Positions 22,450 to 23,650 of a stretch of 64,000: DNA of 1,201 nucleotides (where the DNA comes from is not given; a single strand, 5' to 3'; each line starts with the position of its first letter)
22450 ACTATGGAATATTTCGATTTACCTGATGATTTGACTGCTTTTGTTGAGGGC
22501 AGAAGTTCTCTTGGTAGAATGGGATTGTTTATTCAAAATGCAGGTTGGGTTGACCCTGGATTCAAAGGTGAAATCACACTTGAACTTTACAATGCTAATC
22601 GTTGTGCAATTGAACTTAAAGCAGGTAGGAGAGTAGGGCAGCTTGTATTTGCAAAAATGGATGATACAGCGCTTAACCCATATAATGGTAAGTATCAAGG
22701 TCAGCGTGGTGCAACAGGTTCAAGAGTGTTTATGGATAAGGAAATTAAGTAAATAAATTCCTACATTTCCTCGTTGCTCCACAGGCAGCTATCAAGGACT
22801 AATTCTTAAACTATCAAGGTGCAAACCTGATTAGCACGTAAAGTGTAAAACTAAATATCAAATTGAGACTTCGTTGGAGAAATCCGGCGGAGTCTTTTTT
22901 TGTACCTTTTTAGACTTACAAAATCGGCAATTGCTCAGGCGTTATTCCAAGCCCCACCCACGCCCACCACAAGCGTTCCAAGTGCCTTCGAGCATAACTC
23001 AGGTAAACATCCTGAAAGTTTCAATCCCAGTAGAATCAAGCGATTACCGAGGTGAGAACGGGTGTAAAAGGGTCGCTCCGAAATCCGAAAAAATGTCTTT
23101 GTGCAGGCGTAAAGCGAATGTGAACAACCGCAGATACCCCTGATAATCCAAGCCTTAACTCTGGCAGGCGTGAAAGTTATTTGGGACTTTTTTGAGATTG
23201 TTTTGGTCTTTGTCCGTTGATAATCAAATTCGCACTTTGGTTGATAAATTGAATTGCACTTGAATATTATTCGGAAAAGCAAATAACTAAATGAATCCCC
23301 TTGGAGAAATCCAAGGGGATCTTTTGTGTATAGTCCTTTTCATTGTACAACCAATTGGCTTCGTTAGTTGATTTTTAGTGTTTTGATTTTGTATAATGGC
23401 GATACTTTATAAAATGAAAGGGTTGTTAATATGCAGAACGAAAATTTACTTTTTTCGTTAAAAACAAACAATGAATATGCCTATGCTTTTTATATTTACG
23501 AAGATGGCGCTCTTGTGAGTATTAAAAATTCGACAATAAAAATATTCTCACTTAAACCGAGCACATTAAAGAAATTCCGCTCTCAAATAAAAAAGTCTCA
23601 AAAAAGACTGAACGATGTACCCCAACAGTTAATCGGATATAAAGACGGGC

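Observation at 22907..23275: About 370-bp GC-rich non-coding unit next to dcd, bracketed by two terminators: candidate structured RNA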

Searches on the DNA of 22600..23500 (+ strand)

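Call 7: search_rna_families(source=window, start=22600, end=23500, threshold=evalue, max_evalue=10, show_alignments=3)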
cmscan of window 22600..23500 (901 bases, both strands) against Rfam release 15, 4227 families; matches with E-value up to 10: 9.
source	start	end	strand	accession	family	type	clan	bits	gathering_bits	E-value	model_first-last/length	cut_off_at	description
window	23276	23355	-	RF02621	BSnc120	Gene; sRNA;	-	27.1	114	0.00072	1-88/88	no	Brucella sRNA 120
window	23254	23332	+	RF02371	PyrG_leader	Cis-reg; leader;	-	26.3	65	0.43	1-78/78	no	PyrG leader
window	22848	22934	-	RF02621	BSnc120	Gene; sRNA;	-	25.7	114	0.002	1-88/88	no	Brucella sRNA 120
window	23204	23333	+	RF00121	MicC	Gene; sRNA;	-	22.8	90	0.83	1-123/123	no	MicC RNA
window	22786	22900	+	RF01769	greA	Cis-reg; leader;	-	19.1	60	0.82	1-124/124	no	Enterobacteria greA leader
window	23210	23326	+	RF02452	ncr1575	Gene; sRNA;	-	19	60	5.4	1-212/212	no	Bacillus sRNA ncr1575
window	23388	23473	+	RF00265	SNORA69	Gene; snRNA; snoRNA; HACA-box;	-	17.3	47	3.6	1-132/132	no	Small nucleolar RNA SNORA69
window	23291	23347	-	RF01822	RsaJ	Gene; sRNA;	-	12.4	100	3.2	231-287/287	no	RNA Staph. aureus A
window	22730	22898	+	RF04178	BTnc005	Gene; sRNA;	-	11.4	174.8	9.2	1-205/205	no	Bacteroides sRNA BTnc005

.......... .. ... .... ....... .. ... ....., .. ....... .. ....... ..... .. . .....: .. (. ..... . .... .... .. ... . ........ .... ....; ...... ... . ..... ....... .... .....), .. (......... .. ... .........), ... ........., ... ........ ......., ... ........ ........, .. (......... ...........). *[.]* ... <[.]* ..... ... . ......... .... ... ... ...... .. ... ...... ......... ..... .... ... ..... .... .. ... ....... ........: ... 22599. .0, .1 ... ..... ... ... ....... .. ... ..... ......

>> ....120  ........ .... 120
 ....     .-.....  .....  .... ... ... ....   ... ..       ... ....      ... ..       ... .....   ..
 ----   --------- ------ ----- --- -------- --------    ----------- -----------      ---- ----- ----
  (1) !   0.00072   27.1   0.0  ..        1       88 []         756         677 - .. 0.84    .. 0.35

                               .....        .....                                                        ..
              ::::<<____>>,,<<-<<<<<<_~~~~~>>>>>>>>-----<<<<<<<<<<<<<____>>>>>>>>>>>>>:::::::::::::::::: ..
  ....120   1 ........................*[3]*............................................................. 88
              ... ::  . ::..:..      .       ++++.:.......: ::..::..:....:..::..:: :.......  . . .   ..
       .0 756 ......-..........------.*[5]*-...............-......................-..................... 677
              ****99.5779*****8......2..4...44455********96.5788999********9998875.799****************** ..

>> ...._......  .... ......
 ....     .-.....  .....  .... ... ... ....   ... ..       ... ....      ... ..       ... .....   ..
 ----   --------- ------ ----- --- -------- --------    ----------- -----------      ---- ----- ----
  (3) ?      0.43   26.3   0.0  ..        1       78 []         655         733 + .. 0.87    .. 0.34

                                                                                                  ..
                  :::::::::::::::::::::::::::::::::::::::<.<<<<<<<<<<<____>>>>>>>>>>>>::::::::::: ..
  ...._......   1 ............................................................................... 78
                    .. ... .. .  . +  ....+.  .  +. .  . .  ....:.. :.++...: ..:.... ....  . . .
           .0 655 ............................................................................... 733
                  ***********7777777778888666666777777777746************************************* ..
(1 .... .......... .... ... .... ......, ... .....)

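Call 13: search_dna_similar(query=window:22753-23330:+, collection=phages, mode=distant, max_evalue=0.01)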
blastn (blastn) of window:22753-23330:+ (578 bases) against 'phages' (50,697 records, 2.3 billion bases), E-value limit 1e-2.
No match.

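Call 14: search_dna_similar(query=window:22753-23330:+, collection=plasmids, mode=distant, max_evalue=0.01)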
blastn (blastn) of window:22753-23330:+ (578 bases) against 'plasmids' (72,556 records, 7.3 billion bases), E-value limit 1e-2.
No match.
